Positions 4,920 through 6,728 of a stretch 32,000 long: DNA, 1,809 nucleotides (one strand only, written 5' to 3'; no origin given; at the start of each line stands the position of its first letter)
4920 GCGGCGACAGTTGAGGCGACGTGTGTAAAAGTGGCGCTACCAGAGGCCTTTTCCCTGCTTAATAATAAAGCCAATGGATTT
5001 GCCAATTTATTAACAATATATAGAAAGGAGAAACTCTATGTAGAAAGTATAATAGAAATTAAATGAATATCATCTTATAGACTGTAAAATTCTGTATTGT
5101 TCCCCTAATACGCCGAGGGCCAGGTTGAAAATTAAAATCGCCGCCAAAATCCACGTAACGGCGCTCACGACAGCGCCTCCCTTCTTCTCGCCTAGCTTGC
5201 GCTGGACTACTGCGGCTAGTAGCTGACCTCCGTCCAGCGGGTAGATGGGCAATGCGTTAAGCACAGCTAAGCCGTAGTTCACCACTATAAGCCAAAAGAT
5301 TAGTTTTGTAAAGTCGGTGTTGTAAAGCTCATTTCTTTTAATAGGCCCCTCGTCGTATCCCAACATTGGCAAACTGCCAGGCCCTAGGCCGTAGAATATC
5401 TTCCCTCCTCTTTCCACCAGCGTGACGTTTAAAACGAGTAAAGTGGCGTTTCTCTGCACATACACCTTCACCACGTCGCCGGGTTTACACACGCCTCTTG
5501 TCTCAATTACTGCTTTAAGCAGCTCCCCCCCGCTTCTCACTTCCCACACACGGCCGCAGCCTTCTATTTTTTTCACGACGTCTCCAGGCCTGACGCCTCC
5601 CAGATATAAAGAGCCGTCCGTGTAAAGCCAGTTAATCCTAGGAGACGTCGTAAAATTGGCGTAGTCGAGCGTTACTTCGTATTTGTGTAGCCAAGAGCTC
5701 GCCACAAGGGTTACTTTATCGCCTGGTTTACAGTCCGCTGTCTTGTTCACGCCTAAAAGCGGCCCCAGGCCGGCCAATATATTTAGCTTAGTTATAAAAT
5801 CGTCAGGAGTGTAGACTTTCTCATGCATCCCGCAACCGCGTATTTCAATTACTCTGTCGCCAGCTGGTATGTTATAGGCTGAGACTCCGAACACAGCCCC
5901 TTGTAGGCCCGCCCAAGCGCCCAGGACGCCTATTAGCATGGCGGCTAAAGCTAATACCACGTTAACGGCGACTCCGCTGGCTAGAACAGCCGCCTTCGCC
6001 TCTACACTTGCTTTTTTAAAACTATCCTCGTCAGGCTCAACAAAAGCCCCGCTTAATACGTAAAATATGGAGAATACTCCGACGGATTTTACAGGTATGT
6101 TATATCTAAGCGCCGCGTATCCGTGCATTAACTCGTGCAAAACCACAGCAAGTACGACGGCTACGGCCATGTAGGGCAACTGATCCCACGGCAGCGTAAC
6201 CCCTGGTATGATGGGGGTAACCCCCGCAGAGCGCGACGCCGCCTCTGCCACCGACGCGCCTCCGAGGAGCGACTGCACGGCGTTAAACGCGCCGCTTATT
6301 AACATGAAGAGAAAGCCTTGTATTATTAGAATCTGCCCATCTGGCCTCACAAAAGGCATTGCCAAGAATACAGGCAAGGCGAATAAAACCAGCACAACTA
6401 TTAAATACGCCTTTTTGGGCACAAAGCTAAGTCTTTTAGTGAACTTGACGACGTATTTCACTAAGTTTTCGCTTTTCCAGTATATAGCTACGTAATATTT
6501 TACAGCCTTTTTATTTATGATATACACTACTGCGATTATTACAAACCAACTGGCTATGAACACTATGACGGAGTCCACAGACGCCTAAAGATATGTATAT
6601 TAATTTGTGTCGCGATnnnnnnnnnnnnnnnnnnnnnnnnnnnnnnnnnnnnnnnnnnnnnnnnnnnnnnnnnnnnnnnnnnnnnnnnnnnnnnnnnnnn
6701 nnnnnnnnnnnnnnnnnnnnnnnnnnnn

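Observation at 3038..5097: PaREP2-type two-gene cassette bracketed by a perfect 28-bp direct repeat that splits an ATGA-overlapped operon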

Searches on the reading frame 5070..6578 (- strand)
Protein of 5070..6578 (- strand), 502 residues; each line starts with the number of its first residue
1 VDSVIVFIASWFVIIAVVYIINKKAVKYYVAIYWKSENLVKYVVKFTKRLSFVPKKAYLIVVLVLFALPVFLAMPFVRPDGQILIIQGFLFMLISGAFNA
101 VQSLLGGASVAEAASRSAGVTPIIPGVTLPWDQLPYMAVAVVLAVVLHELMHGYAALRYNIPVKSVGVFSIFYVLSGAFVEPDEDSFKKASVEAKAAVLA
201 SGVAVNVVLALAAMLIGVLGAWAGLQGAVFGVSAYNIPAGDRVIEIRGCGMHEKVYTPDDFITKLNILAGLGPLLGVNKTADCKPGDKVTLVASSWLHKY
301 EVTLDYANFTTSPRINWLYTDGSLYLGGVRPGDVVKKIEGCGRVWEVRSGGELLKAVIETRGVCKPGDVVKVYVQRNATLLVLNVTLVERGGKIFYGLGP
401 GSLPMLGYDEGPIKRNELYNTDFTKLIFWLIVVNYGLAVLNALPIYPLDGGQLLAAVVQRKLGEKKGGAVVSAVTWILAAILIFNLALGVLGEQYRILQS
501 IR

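Call 4: search_protein_families(library=pfam, proteins=[window:5070-6578:-], max_evalue=0.01)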
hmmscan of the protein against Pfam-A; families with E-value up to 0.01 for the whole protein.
window:5070-6578:- (502 aa): 1 family
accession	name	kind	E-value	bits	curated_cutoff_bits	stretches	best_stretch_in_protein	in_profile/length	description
PF02163.28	Peptidase_M50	-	1e-25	90.8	27.2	1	136-480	1-219/221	Peptidase family M50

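Call 7: find_encoding_contigs(protein=window:5070-6578:-, flank=6000, max_places=10)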
Protein window:5070-6578:- (502 aa): 14 contigs read that carry it; 10 places shown.
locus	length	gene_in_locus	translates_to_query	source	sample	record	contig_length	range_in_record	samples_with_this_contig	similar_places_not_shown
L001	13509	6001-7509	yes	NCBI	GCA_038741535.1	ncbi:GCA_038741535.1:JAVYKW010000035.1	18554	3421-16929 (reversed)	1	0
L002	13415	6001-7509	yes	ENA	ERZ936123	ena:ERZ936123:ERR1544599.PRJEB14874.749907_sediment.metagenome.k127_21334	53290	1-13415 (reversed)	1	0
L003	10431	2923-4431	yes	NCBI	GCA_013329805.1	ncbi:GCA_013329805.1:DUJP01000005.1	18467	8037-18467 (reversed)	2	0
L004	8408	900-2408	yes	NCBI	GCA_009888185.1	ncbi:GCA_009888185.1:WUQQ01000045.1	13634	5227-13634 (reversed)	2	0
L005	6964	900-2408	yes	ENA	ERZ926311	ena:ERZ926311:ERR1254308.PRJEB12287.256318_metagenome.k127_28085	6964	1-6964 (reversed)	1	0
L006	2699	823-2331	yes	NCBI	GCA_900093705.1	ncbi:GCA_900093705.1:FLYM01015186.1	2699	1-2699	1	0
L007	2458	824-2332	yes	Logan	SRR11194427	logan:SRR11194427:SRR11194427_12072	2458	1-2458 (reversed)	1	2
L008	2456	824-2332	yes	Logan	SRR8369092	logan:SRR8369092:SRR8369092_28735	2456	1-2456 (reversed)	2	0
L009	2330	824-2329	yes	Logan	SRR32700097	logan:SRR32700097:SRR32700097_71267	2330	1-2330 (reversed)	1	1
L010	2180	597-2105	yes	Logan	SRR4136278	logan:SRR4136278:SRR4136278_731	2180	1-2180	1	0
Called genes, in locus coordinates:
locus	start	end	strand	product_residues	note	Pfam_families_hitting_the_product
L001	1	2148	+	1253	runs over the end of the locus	PF07775:PaRep2b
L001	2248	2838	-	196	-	-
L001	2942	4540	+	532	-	PF04055:Radical_SAM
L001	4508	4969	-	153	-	-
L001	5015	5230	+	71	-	PF05605:zf-Di19 (weak)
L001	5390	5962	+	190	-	-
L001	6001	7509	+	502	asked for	PF02163:Peptidase_M50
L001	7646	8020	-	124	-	PF07903:PaRep2a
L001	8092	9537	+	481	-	PF07775:PaRep2b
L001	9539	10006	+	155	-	-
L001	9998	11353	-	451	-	PF06068:TIP49, PF05496:RuvB_N (weak), PF13191:AAA_16 (weak), PF00004:AAA, PF13401:AAA_22 (faint), PF17856:TIP49_C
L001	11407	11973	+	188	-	PF22167:PH0730-like_N, PF14544:DUF4443 (weak)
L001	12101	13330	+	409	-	PF00285:Citrate_synt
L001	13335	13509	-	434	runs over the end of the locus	PF00390:malic, PF03949:Malic_M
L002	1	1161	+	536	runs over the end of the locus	PF09843:DUF2070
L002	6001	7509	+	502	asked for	PF02163:Peptidase_M50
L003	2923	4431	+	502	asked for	PF02163:Peptidase_M50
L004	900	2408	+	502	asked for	PF02163:Peptidase_M50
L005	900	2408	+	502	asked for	PF02163:Peptidase_M50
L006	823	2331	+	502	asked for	PF02163:Peptidase_M50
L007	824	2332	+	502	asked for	PF02163:Peptidase_M50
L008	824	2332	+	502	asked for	PF02163:Peptidase_M50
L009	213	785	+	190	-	-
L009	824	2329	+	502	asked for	PF02163:Peptidase_M50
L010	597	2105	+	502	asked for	PF02163:Peptidase_M50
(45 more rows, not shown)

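Call 8: find_homologous_proteins(query=window:5070-6578:-, max_evalue=1e-20)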
Query window:5070-6578:- (502 aa): 30 proteins with E <= 1e-20 among 8000 candidates.
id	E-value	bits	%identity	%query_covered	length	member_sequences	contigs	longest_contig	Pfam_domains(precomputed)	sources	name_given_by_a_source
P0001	0.0e+0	1093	100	100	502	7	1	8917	PF02163.29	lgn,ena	-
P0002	1.6e-261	886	76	100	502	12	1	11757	PF02163.29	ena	-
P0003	2.1e-248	843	74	99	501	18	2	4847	PF02163.29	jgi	jgi:Predicted membrane-associated Zn-dependent proteases 1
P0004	6.9e-248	841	72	100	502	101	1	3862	PF02163.29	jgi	jgi:membrane-associated protease RseP (regulator of RpoE activity)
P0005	2.3e-247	840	72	100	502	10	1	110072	PF02163.29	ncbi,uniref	ncbi:M50 family metallopeptidase [Pyrobaculum sp.]|uniref:M50 family metallopeptidase n=1 Tax=Pyroba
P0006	2.6e-245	833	72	100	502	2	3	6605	PF02163.29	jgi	-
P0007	1.3e-243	827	71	100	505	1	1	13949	PF02163.29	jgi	jgi:Predicted membrane-associated Zn-dependent proteases 1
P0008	7.6e-243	825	71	100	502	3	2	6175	PF02163.29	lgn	-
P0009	5.4e-239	812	70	100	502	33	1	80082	PF02163.29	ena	-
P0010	2.5e-234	797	68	100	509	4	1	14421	PF02163.29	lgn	-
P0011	2.6e-231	787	67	100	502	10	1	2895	PF02163.29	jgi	-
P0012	7.3e-229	779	67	100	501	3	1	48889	PF02163.29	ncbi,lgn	ncbi:MAG: site-2 protease family protein [Pyrobaculum sp.]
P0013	6.6e-227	772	67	100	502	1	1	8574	PF02163.29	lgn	-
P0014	2.4e-225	767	67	100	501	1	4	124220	PF02163.29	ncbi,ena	ncbi:MAG: site-2 protease family protein [Pyrobaculum sp.]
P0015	5.1e-225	766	64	100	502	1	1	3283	PF02163.29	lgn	-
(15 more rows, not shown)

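Call 9: find_encoding_contigs(protein=P0002, flank=5000, max_places=2)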
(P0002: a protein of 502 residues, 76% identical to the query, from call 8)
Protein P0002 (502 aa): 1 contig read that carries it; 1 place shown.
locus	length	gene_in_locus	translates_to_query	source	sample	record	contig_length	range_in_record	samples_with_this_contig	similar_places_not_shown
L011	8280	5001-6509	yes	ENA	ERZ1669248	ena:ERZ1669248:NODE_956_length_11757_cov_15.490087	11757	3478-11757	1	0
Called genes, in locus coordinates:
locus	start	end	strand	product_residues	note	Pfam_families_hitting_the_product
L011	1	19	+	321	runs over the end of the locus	PF00890:FAD_binding_2 (weak), PF01134:GIDA (faint), PF01266:DAO (weak), PF01946:Thi4 (faint), PF07992:Pyr_redox_2, PF12831:FAD_oxidored (weak), PF13738:Pyr_redox_3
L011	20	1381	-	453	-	PF03972:MmgE_PrpD_N, PF19305:MmgE_PrpD_C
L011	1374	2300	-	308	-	PF13714:PEP_mutase, PF00463:ICL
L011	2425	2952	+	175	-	PF01923:Cob_adeno_trans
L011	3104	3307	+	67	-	-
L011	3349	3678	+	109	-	PF00428:Ribosomal_60s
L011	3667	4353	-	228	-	PF09973:DUF2208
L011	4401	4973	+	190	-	-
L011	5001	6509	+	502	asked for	PF02163:Peptidase_M50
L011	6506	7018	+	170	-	-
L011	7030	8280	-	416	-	?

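Call 10: find_encoding_contigs(protein=P0005, flank=5000, max_places=2)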
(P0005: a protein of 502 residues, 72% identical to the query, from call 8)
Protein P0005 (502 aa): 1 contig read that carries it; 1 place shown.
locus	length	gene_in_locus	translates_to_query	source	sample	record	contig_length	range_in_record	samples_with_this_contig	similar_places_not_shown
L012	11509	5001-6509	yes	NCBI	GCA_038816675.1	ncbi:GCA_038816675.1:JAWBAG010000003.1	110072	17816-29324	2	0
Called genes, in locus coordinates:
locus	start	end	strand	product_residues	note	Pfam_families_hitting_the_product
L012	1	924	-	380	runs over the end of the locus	PF04055:Radical_SAM, PF13186:SPASM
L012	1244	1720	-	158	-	PF21818:DUF6884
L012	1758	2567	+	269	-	PF02673:BacA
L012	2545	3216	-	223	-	PF02592:Vut_1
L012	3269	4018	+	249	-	PF00218:IGPS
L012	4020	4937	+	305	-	PF01545:Cation_efflux, PF16916:ZT_dimer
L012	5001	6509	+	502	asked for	PF02163:Peptidase_M50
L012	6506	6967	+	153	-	-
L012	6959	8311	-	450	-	PF06068:TIP49, PF05496:RuvB_N (weak), PF13191:AAA_16 (weak), PF00004:AAA, PF13401:AAA_22 (faint), PF17856:TIP49_C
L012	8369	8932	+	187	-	PF22167:PH0730-like_N, PF14544:DUF4443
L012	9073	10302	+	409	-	PF00285:Citrate_synt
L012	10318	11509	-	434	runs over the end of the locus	PF00390:malic, PF03949:Malic_M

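Call 11: find_encoding_contigs(protein=P0009, flank=5000, max_places=2)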
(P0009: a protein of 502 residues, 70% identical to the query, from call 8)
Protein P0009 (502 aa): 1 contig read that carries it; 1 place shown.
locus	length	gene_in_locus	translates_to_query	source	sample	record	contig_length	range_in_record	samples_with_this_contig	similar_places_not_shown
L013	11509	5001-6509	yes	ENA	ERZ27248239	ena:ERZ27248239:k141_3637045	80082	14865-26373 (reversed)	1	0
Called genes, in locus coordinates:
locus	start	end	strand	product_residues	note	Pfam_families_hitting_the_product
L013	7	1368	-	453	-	PF03972:MmgE_PrpD_N, PF19305:MmgE_PrpD_C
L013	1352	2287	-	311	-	PF13714:PEP_mutase, PF00463:ICL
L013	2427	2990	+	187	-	PF01923:Cob_adeno_trans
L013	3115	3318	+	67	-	PF01781:Ribosomal_L38e (weak)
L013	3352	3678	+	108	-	PF00428:Ribosomal_60s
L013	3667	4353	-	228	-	PF09973:DUF2208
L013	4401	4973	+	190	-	-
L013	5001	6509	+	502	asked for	PF02163:Peptidase_M50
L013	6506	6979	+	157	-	-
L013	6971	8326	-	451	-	PF06068:TIP49, PF05496:RuvB_N (weak), PF13191:AAA_16 (weak), PF00004:AAA, PF13401:AAA_22 (faint), PF17856:TIP49_C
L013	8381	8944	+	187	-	PF22167:PH0730-like_N, PF14544:DUF4443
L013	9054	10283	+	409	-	PF00285:Citrate_synt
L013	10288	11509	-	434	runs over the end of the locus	PF00390:malic, PF03949:Malic_M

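Call 12: find_encoding_contigs(protein=P0014, flank=5000, max_places=2)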
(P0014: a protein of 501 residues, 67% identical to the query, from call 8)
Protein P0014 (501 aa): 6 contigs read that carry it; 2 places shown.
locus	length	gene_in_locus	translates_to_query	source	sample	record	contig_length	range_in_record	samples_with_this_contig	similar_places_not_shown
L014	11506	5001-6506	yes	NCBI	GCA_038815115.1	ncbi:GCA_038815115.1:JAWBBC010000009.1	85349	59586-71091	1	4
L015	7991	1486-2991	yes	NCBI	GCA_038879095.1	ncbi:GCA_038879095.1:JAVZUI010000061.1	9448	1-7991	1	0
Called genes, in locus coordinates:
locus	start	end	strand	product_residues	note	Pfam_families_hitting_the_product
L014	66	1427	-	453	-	PF03972:MmgE_PrpD_N, PF19305:MmgE_PrpD_C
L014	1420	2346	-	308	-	PF13714:PEP_mutase, PF00463:ICL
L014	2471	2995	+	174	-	PF01923:Cob_adeno_trans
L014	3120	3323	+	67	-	PF01781:Ribosomal_L38e (weak)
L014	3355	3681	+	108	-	PF00428:Ribosomal_60s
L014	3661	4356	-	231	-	PF09973:DUF2208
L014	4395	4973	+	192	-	-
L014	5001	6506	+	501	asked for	PF02163:Peptidase_M50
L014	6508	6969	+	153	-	-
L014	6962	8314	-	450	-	PF06068:TIP49, PF05496:RuvB_N (weak), PF13191:AAA_16 (weak), PF00004:AAA (weak), PF13401:AAA_22 (faint), PF17856:TIP49_C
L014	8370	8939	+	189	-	PF21715:CggR_N (faint), PF22167:PH0730-like_N (weak), PF14544:DUF4443 (weak)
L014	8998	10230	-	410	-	PF00285:Citrate_synt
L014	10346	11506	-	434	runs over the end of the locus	PF00390:malic, PF03949:Malic_M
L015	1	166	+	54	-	?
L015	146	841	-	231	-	PF09973:DUF2208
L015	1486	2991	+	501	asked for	PF02163:Peptidase_M50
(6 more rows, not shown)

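Call 23: find_related_loci(query=A1, collection=genome_contigs, flank=4000)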
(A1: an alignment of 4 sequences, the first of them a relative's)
Query A1 (481 aa) in genome_contigs; peptide patterns used: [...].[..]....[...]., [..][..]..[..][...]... (x = any residue, [..] = any of these).
523 stretches matched a pattern; 3 encode a relative of the query (tblastn E <= 1e-3); 3 distinct loci.
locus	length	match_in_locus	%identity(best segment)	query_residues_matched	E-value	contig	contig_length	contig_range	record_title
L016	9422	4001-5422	56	5-478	4e-161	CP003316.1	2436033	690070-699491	Pyrobaculum oguniense TE7, complete genome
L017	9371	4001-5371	55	20-469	8e-154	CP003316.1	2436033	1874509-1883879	Pyrobaculum oguniense TE7, complete genome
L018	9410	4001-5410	51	8-472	4e-150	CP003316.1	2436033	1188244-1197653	Pyrobaculum oguniense TE7, complete genome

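Call 29: find_homologous_proteins(query=L001:8092-9537:+, max_evalue=1e-30)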
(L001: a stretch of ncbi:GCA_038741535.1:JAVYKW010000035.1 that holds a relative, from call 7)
Query L001:8092-9537:+ (481 aa): 52 proteins with E <= 1e-30 among 8000 candidates.
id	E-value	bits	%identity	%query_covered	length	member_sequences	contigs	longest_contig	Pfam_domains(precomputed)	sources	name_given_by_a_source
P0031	1.1e-252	857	100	81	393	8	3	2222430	PF07775.17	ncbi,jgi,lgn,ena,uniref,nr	ncbi:paREP2b [Pyrobaculum aerophilum str. IM2]|uniref:PaREP2b n=2 Tax=Pyrobaculum aerophilum TaxID=1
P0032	1.6e-198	678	65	98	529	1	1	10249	PF07775.17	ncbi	ncbi:MAG: PaRep2b protein, partial [Pyrobaculum sp.]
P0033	7.1e-198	676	66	98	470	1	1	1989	PF07775.17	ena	-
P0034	2.7e-192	658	64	99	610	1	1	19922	PF07775.17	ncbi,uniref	ncbi:PaRep2b protein, partial [Pyrobaculum aerophilum]|uniref:PaRep2b protein n=1 Tax=Pyrobaculum ae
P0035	2.7e-189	648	65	97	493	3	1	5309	PF07775.17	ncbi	ncbi:MAG: PaRep2b protein, partial [Pyrobaculum sp.]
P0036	7.7e-186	637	61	97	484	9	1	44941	PF07775.17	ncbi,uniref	ncbi:PaRep2b protein [Pyrobaculum aerophilum]|uniref:PaRep2b protein n=1 Tax=Pyrobaculum aerophilum 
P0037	6.4e-178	610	70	84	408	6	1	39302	PF07775.17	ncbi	-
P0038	3.6e-172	591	63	90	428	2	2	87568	PF07775.17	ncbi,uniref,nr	ncbi:hypothetical protein CGL51_02145 [Pyrobaculum aerophilum]|uniref:PaRep2b domain-containing prot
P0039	3.3e-170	585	58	98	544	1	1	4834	PF07775.17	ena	-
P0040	3.3e-169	582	59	93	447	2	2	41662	PF07775.17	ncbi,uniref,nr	ncbi:hypothetical protein CGL51_08265 [Pyrobaculum aerophilum]|uniref:PaRep2b domain-containing prot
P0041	8.0e-167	574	66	84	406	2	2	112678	PF07775.17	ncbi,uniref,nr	ncbi:hypothetical protein CGL51_06740 [Pyrobaculum aerophilum]|uniref:PaRep2b domain-containing prot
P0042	4.6e-166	571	65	84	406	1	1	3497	PF07775.17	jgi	-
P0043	1.2e-165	570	66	84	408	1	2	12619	PF07775.17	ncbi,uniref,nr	ncbi:PaRep2b protein [Pyrobaculum aerophilum]|uniref:PaRep2b domain-containing protein n=1 Tax=Pyrob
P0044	5.2e-165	568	64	85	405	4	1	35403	PF07775.17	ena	-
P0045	2.9e-163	562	65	83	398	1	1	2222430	PF07775.17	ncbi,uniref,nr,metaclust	ncbi:paREP2b [Pyrobaculum aerophilum str. IM2]|uniref:PaREP2b n=2 Tax=Pyrobaculum aerophilum TaxID=1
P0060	2.3e-141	490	52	97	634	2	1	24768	PF07775.17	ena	-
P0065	1.9e-133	464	63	72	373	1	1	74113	PF07775.17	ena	-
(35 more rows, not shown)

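Call 30: search_protein_families(library=ncbifam, proteins=[L001:8092-9537:+, L001:7646-8020:-], max_evalue=0.01)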
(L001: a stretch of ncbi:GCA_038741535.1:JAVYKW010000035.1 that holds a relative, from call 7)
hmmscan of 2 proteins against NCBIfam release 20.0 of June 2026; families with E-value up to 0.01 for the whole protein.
L001:8092-9537:+ (481 aa): 0 families

L001:7646-8020:- (124 aa): 0 families

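Call 32: find_encoding_contigs(protein=P0045, flank=5000, max_places=3)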
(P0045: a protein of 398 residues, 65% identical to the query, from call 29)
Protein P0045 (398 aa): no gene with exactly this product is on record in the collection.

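Call 33: find_encoding_contigs(protein=P0036, flank=5000, max_places=3)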
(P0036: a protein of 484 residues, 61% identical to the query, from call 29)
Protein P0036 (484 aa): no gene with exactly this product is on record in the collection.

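Call 35: find_encoding_contigs(protein=P0037, flank=5000, max_places=4)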
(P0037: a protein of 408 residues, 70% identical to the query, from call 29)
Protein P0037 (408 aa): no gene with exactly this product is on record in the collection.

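Call 36: find_encoding_contigs(protein=P0044, flank=5000, max_places=4)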
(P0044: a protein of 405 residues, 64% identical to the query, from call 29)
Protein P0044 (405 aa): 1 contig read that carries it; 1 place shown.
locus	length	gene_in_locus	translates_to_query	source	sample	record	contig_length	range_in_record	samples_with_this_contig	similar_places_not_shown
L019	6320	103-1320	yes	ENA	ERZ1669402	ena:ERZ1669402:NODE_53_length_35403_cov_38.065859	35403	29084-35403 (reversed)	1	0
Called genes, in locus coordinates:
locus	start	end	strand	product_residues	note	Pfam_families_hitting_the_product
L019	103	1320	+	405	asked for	PF07775:PaRep2b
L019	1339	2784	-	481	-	PF00361:Proton_antipo_M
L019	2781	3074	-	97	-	PF00420:Oxidored_q2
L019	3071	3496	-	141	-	PF00499:Oxidored_q3 (weak)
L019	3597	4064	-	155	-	PF13534:Fer4_17 (faint), PF13183:Fer4_8 (faint), PF13237:Fer4_10 (faint), PF14697:Fer4_21 (faint), PF12797:Fer4_2 (faint), PF12838:Fer4_7, PF13187:Fer4_9, PF00037:Fer4 (weak), +3 more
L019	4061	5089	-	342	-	PF00146:NADHdh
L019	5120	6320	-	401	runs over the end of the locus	PF00346:Complex1_49kDa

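Call 40: find_homologous_proteins(query=L001:7646-8020:-, max_evalue=0.00001)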
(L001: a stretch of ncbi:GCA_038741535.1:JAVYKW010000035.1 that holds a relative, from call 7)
Query L001:7646-8020:- (124 aa): 8 proteins with E <= 0.00001 among 10 candidates.
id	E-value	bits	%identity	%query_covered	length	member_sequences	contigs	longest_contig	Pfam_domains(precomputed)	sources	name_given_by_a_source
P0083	3.4e-60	220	77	99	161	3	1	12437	PF07903.18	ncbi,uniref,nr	ncbi:PaRep2a protein [Pyrobaculum aerophilum]|uniref:PaRep2a protein n=1 Tax=Pyrobaculum aerophilum 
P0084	4.0e-49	184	91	73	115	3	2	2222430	PF07903.18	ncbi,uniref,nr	ncbi:paREP2a [Pyrobaculum aerophilum str. IM2]|uniref:PaREP2a n=1 Tax=Pyrobaculum aerophilum (strain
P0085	6.4e-39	151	54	100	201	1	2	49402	PF07903.18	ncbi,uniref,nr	ncbi:PaRep2a protein [Pyrobaculum aerophilum]|uniref:PaRep2a protein n=1 Tax=Pyrobaculum aerophilum 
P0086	2.6e-38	149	62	89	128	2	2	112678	PF07903.18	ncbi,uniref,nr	ncbi:hypothetical protein CGL51_10295 [Pyrobaculum aerophilum]|uniref:PaREP2a n=2 Tax=Pyrobaculum ae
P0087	4.0e-37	145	61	90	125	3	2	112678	PF07903.18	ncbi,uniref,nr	ncbi:PaRep2a protein [Pyrobaculum aerophilum]|uniref:PaREP2a n=1 Tax=Pyrobaculum aerophilum TaxID=13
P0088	2.3e-28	117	47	98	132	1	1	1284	PF07903.18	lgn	-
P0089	2.3e-19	88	58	57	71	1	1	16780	PF07903.18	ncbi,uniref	ncbi:PaRep2a protein, partial [Pyrobaculum aerophilum]|uniref:PaRep2a protein n=1 Tax=Pyrobaculum ae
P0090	6.0e-19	86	57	57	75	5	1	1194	PF07903.18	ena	-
